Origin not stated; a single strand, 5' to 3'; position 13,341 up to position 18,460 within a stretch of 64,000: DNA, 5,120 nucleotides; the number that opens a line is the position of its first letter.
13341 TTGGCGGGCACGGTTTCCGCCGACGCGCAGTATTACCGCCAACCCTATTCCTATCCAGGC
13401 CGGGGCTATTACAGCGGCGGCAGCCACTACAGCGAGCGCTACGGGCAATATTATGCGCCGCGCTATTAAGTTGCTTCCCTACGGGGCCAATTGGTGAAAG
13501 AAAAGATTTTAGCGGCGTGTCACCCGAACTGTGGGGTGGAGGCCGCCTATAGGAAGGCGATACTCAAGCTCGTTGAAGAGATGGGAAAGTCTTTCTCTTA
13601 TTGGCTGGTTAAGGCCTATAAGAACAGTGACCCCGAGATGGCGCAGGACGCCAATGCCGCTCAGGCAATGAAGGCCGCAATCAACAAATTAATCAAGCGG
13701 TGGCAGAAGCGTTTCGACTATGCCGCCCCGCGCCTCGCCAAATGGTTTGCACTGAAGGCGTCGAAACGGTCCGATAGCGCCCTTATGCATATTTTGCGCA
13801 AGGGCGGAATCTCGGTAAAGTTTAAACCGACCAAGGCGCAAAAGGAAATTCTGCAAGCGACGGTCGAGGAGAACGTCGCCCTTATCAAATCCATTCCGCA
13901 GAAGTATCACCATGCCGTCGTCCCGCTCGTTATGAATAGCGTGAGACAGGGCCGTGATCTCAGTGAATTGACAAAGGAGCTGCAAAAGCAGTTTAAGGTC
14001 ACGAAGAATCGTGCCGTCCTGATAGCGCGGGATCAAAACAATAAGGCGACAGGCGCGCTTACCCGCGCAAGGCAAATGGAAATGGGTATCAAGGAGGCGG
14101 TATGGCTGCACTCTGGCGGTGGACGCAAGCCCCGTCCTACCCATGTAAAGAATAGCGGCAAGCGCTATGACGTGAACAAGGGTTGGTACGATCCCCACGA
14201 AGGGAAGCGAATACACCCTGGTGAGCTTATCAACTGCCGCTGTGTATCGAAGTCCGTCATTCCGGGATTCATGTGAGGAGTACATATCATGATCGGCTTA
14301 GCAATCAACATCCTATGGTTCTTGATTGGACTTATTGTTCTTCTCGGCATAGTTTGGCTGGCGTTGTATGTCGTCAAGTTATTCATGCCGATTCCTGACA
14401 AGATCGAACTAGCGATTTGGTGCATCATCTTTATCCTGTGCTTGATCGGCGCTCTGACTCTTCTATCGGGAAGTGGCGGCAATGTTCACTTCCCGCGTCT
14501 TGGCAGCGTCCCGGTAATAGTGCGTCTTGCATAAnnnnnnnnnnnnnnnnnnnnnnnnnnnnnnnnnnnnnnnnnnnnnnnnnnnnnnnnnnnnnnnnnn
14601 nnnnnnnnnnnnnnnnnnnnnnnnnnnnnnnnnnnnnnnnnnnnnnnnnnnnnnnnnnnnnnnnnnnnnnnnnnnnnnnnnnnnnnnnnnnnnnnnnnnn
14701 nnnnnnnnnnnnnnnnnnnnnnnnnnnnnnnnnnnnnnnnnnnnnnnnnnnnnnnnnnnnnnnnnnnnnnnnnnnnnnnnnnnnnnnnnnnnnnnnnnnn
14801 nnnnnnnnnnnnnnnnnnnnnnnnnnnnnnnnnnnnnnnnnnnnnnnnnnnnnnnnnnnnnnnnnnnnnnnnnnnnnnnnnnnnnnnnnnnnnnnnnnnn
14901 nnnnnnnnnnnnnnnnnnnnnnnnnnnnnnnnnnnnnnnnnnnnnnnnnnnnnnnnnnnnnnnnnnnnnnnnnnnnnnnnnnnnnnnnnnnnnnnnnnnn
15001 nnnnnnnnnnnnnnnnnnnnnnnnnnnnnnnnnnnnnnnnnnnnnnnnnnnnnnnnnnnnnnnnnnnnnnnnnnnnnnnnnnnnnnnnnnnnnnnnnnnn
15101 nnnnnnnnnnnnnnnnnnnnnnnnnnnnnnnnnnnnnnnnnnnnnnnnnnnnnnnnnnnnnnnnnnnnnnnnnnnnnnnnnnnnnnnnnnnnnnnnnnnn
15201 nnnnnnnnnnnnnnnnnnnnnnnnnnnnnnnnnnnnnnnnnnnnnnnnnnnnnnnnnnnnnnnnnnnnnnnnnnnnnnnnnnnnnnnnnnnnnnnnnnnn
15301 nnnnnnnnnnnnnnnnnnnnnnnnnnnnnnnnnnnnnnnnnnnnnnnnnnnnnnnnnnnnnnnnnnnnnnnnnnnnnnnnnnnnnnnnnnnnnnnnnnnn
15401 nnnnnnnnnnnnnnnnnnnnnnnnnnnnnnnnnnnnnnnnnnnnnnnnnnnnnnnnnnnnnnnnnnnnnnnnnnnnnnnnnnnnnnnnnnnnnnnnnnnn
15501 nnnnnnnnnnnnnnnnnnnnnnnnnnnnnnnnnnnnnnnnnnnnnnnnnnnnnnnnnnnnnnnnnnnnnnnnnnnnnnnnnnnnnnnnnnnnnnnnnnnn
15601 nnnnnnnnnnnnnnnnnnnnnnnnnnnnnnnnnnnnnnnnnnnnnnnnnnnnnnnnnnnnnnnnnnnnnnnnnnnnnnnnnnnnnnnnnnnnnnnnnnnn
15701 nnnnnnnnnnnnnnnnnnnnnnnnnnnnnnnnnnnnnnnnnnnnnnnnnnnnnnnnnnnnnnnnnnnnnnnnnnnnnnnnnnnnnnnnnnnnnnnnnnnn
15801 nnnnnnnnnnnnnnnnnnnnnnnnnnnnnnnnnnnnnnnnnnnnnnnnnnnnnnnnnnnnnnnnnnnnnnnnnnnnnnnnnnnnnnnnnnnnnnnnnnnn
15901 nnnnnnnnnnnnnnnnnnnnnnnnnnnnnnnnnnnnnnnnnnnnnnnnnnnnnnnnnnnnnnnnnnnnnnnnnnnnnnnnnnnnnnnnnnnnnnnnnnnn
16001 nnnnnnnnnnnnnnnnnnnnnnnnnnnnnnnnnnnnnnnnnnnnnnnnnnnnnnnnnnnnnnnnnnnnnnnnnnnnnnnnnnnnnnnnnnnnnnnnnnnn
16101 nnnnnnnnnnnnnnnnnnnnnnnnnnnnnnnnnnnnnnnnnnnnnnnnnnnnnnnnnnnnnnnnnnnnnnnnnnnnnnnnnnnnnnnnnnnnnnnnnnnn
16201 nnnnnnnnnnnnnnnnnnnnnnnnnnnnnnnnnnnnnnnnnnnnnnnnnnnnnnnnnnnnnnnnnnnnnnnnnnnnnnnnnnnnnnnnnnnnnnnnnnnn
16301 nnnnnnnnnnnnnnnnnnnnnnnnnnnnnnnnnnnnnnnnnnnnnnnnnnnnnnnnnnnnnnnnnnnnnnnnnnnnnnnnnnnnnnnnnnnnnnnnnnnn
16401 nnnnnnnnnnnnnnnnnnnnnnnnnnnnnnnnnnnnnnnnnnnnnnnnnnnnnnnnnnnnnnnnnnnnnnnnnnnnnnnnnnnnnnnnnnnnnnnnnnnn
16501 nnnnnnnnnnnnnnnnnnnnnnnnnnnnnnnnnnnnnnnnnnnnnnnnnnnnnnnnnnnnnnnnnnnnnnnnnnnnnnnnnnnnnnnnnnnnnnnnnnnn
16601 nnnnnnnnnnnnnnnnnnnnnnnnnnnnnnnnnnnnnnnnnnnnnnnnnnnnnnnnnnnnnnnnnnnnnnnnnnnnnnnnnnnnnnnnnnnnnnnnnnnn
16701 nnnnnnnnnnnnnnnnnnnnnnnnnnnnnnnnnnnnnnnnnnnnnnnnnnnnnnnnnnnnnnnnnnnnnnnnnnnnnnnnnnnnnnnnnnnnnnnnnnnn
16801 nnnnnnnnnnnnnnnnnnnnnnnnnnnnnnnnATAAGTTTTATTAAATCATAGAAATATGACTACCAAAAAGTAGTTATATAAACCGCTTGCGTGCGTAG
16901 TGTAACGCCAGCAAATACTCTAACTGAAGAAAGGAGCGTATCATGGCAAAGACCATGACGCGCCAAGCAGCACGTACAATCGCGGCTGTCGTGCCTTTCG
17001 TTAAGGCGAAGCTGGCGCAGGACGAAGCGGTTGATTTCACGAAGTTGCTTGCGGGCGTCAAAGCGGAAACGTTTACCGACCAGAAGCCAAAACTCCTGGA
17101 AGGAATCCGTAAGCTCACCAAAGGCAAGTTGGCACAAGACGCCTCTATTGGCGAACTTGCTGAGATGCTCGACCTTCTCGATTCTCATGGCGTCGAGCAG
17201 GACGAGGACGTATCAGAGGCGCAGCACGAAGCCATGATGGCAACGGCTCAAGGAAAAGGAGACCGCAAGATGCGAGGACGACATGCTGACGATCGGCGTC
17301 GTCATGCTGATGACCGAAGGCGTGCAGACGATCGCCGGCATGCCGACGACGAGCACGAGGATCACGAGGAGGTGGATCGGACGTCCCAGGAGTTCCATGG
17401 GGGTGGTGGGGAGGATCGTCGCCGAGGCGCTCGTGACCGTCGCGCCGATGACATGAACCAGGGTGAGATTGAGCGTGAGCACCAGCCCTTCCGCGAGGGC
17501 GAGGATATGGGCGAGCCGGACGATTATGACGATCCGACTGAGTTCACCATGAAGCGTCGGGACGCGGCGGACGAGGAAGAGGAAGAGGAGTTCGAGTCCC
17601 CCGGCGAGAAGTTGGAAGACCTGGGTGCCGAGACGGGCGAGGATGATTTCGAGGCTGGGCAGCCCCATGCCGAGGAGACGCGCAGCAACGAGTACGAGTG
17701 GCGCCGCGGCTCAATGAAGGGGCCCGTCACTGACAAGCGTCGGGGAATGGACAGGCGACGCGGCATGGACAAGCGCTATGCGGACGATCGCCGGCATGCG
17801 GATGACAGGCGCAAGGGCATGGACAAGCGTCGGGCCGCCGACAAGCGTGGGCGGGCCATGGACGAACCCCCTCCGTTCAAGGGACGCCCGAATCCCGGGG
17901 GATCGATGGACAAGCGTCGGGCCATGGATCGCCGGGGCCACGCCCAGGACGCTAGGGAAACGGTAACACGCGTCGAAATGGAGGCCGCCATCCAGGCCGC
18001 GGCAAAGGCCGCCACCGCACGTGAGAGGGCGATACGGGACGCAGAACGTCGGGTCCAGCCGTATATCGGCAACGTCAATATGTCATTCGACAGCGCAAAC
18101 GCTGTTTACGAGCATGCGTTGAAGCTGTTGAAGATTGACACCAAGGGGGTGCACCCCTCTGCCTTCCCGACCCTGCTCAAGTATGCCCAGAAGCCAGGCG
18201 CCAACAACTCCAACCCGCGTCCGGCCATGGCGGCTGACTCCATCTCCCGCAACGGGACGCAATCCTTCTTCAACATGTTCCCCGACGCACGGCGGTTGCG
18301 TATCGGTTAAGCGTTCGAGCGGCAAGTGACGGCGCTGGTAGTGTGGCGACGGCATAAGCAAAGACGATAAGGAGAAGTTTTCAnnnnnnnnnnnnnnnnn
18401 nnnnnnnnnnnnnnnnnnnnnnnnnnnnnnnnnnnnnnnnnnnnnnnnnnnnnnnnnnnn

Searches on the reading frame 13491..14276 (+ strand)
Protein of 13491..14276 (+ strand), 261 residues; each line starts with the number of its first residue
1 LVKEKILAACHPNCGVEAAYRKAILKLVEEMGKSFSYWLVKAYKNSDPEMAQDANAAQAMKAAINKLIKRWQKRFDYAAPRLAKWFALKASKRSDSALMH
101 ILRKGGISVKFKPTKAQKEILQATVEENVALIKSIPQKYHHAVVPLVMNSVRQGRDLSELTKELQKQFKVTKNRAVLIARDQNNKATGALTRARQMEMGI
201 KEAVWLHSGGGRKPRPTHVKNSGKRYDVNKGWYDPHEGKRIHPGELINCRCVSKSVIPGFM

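Call 93: search_protein_families(library=pfam, proteins=[window:13491-14276:+], max_evalue=0.001)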
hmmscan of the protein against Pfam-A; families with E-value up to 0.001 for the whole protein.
window:13491-14276:+ (261 aa): 1 family
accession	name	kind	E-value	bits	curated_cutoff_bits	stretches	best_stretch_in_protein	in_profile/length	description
PF04233.19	Phage_Mu_F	-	3.5e-13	50.7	29.6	1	146-252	6-110/112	Phage Mu protein F like protein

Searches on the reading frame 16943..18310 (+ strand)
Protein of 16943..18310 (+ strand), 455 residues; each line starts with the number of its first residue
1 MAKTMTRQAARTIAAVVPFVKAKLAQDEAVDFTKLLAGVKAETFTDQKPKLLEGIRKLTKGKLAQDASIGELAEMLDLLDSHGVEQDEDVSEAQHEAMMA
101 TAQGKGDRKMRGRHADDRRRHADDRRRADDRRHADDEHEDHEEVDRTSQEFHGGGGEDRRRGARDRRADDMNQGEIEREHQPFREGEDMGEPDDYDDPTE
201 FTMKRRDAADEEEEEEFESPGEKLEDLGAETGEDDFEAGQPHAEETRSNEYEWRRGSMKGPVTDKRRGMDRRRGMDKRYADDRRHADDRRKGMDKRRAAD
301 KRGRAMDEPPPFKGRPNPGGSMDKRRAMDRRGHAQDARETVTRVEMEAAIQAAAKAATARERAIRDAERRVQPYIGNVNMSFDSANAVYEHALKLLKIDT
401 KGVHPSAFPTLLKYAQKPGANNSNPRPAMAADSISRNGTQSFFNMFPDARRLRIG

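Call 8: search_protein_families(library=phrogs, proteins=[window:16943-18310:+], max_evalue=0.001)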
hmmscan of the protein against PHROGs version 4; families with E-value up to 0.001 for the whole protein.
window:16943-18310:+ (455 aa): 2 families
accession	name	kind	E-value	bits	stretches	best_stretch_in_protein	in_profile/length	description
phrog_2229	-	head and packaging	1.6e-17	65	1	52-451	204-424/428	head maturation protease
phrog_30637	-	unknown function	3.8e-10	39.3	1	332-417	1012-1093/1119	-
